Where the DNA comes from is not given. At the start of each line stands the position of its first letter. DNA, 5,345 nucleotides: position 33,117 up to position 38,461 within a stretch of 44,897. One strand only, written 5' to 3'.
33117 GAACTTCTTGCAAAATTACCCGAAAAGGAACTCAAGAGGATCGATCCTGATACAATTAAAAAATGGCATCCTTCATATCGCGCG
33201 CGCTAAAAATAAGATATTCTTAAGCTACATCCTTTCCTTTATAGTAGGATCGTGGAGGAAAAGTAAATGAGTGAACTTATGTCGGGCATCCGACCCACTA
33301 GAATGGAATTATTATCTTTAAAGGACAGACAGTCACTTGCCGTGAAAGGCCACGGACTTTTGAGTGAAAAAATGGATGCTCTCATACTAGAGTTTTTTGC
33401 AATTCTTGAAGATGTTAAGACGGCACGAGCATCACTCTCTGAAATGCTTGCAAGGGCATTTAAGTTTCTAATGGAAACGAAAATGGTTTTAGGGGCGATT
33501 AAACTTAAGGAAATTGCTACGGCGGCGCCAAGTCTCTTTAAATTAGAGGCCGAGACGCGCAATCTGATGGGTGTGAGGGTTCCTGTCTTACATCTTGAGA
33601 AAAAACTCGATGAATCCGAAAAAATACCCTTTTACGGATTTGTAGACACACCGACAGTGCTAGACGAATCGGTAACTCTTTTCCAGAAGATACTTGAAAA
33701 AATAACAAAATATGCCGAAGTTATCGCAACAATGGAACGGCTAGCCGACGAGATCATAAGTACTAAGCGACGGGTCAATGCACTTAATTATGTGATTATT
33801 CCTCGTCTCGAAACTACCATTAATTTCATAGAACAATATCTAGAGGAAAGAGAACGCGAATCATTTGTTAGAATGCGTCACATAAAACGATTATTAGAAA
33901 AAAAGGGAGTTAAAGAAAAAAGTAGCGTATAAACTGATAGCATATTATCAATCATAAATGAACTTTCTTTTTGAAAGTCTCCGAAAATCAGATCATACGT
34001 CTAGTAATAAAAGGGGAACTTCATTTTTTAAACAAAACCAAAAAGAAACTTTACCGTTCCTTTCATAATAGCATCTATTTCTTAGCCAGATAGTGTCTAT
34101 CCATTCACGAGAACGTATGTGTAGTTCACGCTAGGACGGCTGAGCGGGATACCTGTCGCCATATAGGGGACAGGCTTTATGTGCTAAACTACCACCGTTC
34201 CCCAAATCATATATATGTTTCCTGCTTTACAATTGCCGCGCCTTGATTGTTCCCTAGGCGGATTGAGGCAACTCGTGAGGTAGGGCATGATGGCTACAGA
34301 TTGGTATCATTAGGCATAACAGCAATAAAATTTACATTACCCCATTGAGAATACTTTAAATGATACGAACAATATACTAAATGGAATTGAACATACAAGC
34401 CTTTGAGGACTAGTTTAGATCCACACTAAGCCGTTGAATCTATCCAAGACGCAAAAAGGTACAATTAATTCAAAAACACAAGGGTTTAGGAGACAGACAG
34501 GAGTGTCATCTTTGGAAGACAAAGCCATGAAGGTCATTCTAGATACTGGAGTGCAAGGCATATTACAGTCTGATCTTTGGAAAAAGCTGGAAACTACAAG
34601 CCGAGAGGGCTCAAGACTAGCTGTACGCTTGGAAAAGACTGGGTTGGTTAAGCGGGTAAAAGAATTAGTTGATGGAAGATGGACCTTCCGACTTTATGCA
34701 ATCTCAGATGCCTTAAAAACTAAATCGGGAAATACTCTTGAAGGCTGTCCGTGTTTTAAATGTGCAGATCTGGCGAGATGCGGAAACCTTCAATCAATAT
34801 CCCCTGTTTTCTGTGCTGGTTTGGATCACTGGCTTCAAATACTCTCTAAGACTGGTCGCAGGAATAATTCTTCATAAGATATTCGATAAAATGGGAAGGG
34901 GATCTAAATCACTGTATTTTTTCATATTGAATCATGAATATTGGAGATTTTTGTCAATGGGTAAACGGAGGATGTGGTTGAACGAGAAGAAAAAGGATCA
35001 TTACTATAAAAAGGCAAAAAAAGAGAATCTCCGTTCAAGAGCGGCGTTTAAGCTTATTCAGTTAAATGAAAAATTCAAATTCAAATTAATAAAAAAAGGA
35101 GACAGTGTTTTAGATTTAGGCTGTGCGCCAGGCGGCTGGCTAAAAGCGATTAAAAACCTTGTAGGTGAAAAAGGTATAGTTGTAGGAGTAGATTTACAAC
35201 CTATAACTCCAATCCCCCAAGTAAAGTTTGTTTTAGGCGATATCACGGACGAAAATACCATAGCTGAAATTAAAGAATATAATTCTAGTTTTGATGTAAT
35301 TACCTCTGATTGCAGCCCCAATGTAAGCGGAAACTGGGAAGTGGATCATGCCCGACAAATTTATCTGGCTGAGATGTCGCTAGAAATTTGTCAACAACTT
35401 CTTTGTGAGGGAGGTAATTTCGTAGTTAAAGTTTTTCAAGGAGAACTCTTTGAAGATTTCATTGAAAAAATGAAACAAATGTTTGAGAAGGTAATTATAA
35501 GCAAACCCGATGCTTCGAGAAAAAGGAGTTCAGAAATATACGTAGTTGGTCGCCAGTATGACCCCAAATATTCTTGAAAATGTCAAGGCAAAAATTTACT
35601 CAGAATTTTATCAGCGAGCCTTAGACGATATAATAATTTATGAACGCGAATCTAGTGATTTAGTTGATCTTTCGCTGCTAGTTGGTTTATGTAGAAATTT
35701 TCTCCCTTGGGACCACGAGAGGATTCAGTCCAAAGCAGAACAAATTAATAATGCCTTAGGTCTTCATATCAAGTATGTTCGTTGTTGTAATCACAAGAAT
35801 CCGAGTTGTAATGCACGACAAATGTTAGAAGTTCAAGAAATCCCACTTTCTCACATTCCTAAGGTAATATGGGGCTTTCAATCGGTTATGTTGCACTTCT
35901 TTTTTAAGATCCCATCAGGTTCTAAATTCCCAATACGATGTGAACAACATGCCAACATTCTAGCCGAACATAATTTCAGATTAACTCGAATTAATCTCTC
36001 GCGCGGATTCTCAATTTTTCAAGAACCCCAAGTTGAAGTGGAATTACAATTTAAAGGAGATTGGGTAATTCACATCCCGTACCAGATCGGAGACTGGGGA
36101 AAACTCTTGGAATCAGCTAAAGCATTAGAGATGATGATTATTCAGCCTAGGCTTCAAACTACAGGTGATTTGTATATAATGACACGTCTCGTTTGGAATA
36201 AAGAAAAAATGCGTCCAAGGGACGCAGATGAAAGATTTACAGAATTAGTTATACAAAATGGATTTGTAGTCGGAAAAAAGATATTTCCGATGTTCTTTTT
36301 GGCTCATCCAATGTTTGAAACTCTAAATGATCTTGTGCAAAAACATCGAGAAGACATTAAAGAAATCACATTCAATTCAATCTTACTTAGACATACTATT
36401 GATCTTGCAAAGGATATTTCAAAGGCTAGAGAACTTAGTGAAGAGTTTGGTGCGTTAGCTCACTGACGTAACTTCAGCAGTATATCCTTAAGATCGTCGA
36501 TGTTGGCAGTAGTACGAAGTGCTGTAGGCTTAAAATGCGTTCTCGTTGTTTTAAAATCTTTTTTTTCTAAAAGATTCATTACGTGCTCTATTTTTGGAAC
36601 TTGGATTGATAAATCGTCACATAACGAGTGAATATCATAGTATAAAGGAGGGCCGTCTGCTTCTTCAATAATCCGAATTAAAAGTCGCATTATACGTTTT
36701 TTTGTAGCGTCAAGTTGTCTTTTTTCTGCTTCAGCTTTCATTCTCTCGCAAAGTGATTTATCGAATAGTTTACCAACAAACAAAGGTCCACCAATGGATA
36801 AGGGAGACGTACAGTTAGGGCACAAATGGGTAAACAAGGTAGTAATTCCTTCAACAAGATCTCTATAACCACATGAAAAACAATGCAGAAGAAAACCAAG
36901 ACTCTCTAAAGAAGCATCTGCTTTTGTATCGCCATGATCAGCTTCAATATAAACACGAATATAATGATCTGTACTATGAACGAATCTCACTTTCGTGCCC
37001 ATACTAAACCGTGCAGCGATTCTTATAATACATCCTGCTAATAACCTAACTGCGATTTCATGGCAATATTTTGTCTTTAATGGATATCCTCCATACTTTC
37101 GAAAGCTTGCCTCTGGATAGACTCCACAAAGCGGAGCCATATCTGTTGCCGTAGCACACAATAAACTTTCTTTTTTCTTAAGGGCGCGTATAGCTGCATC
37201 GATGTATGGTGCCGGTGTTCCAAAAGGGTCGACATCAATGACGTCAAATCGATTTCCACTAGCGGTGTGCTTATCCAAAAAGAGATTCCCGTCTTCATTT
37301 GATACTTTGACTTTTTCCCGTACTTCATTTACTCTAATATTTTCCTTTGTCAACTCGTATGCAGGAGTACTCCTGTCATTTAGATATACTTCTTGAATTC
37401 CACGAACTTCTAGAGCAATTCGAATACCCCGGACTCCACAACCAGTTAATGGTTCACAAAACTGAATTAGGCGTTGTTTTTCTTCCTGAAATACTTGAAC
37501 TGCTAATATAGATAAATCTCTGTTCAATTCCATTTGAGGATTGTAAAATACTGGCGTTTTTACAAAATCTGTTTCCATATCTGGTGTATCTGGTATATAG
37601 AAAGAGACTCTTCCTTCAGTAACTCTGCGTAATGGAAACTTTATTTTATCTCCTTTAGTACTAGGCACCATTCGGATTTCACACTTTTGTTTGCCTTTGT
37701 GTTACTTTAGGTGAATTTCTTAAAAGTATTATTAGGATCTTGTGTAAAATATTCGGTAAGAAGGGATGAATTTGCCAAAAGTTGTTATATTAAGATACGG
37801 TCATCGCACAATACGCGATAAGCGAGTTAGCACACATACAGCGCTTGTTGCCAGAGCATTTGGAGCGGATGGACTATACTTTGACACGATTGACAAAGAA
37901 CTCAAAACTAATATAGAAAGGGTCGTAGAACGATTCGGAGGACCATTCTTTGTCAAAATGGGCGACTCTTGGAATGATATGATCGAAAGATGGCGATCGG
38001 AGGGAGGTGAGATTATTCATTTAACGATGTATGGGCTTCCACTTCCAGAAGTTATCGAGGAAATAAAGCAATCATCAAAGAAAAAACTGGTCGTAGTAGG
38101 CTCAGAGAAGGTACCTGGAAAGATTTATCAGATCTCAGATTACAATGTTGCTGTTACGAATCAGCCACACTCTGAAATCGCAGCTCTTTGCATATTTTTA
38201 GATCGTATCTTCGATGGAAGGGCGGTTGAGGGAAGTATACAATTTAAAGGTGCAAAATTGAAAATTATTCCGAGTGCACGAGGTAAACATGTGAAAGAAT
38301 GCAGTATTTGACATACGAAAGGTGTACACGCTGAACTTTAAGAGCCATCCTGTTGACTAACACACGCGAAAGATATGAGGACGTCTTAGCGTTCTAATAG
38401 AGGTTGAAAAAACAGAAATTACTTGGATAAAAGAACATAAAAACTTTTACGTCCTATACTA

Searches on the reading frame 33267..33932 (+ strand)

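Call 66: search_protein_families(library=pfam, proteins=[window:33267-33932:+], max_evalue=0.00001)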
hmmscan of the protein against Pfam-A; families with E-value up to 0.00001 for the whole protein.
window:33267-33932:+ (221 aa): 1 family
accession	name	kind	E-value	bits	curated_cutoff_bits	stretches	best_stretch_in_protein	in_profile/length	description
PF01813.22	ATP-synt_D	-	1.5e-56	191.8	25.7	1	14-208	1-196/196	ATP synthase subunit D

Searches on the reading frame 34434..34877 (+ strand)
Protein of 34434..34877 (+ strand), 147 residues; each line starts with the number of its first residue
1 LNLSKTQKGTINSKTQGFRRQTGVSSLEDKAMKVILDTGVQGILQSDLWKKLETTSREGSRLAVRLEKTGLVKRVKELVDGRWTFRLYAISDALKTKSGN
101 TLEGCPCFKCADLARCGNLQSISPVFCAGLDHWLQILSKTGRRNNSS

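Call 88: search_protein_families(library=pfam, proteins=[window:34434-34877:+], max_evalue=0.01)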
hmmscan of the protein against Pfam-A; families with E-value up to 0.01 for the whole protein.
window:34434-34877:+ (147 aa): 1 family
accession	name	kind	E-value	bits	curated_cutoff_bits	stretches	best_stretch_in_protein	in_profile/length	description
PF01047.28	MarR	-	0.0025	18.1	24.6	1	43-82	18-57/59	MarR family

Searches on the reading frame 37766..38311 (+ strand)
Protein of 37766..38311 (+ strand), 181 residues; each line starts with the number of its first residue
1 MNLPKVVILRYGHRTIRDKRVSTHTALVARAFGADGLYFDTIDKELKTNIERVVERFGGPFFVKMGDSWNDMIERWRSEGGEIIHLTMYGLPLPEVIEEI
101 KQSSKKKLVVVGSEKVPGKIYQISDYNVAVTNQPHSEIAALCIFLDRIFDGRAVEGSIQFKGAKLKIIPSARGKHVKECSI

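Call 66: search_protein_families(library=pfam, proteins=[window:37766-38311:+], max_evalue=0.00001)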
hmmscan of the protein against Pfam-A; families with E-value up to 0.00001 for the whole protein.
window:37766-38311:+ (181 aa): 1 family
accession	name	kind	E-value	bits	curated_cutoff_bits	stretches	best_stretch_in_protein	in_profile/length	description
PF01994.21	Trm56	-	3.9e-49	165.9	25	1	57-176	1-118/119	tRNA ribose 2'-O-methyltransferase, aTrm56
